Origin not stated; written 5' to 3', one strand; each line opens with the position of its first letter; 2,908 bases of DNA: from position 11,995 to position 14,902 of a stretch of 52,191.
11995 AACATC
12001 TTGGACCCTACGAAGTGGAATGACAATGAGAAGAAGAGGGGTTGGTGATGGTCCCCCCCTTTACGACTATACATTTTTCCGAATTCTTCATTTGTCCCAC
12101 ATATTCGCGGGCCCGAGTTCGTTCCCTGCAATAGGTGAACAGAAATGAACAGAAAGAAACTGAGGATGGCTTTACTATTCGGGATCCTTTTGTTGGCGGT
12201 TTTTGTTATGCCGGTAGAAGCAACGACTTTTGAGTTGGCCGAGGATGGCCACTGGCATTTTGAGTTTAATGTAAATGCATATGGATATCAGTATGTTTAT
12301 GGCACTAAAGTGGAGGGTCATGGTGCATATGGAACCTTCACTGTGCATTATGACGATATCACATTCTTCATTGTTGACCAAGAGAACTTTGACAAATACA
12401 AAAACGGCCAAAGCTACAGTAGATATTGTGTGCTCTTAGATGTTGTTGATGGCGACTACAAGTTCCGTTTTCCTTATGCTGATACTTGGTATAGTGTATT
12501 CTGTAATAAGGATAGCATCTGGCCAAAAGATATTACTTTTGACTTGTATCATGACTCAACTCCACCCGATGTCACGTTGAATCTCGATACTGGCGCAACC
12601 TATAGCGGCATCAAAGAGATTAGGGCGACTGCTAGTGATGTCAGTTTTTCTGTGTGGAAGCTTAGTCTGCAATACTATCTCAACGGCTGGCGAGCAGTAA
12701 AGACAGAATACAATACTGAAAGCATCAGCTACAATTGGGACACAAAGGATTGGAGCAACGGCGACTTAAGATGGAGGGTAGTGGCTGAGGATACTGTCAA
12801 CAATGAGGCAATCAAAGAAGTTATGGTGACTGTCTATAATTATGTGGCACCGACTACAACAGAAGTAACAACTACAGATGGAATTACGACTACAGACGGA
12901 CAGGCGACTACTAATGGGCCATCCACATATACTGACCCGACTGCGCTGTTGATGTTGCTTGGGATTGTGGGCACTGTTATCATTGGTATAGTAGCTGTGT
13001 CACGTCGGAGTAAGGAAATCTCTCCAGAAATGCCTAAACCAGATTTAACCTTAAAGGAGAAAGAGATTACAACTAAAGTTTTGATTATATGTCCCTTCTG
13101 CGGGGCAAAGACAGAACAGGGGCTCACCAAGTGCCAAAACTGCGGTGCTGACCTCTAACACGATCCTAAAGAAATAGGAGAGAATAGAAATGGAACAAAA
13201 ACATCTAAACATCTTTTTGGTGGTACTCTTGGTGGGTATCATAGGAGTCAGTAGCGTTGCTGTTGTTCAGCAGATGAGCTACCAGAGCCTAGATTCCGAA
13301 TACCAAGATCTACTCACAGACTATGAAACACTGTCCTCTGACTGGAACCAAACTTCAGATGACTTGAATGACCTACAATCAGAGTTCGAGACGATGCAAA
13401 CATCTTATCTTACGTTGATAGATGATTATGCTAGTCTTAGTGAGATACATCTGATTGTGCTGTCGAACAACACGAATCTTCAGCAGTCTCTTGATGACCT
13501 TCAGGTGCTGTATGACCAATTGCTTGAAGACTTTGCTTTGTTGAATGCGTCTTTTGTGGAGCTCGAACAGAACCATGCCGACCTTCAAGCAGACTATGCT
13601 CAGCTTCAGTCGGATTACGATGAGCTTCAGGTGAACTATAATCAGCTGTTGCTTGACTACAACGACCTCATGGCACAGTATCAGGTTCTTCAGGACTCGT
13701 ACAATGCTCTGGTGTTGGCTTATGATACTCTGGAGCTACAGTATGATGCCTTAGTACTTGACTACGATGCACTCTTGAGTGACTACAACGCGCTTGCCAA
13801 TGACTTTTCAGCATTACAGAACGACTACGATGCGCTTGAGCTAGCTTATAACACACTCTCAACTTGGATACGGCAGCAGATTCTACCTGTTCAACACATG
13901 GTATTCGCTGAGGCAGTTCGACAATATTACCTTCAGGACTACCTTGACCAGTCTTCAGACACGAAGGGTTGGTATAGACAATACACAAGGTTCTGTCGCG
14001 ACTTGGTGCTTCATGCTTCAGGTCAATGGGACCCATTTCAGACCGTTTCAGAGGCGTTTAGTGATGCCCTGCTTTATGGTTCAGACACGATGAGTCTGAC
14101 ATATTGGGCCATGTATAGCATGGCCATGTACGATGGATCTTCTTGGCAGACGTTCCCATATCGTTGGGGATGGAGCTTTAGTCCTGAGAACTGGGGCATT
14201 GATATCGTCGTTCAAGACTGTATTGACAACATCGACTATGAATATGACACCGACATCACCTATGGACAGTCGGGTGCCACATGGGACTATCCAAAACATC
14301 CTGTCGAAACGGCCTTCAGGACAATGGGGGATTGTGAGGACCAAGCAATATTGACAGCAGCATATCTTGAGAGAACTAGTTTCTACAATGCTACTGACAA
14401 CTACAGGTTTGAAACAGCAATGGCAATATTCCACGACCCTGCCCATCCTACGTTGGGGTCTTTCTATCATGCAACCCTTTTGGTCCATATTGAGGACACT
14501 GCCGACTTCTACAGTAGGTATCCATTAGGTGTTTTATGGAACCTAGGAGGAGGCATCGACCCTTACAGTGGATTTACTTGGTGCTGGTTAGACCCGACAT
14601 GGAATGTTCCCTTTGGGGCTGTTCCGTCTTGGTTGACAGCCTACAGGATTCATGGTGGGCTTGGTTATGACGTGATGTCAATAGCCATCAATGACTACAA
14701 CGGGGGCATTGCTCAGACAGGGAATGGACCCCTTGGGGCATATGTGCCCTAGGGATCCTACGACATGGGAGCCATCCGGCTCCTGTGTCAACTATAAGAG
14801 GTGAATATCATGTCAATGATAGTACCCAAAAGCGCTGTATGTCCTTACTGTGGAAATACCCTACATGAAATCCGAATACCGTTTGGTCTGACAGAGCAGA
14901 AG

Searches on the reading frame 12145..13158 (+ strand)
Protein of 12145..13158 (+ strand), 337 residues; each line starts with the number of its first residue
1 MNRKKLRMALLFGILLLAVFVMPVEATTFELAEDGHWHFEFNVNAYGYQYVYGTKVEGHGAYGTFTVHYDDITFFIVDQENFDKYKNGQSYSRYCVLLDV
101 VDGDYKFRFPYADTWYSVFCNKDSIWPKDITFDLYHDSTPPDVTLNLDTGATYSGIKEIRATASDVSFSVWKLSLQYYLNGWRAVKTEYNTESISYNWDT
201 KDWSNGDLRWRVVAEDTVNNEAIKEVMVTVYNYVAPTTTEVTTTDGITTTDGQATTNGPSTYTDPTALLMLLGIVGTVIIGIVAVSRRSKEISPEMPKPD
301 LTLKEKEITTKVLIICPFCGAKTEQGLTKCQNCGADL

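Call 94: search_protein_families(library=phrogs, proteins=[window:12145-13158:+], max_evalue=0.01)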
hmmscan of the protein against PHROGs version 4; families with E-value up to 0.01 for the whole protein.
window:12145-13158:+ (337 aa): 1 family
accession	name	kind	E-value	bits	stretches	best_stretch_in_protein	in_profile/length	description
phrog_8436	-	unknown function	0.0019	19.3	1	295-337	54-87/110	-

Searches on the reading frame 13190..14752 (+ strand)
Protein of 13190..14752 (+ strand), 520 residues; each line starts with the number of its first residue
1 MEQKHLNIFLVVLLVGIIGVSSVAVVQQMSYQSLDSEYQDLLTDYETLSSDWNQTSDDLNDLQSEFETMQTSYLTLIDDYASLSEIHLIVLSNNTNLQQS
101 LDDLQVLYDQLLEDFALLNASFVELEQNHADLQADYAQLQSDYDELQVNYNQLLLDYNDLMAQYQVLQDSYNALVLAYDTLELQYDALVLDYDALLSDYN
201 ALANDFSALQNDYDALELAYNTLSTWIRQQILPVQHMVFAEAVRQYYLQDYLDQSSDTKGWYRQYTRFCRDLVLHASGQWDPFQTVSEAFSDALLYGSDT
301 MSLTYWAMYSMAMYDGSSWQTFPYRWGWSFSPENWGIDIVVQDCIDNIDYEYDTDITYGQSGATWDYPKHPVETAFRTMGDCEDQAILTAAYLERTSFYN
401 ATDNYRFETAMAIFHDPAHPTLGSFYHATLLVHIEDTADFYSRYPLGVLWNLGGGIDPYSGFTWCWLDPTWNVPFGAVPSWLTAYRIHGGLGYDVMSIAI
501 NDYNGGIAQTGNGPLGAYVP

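Call 94: search_protein_families(library=phrogs, proteins=[window:13190-14752:+], max_evalue=0.01)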
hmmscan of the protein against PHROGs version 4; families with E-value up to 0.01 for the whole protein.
window:13190-14752:+ (520 aa): 5 families
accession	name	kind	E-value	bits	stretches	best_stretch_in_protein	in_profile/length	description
phrog_14137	-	unknown function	2.9e-05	25.5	0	14-120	13-112/141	-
phrog_17025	-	unknown function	6.5e-05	24.3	0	130-160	61-91/103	-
phrog_739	-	lysis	0.00015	22.9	0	10-73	8-64/122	Rz-like spanin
phrog_4366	-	head and packaging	0.00033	22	0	187-210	51-74/91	head fiber protein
phrog_6952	-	other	0.0016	19.3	0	114-153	47-86/181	DNA methyltransferase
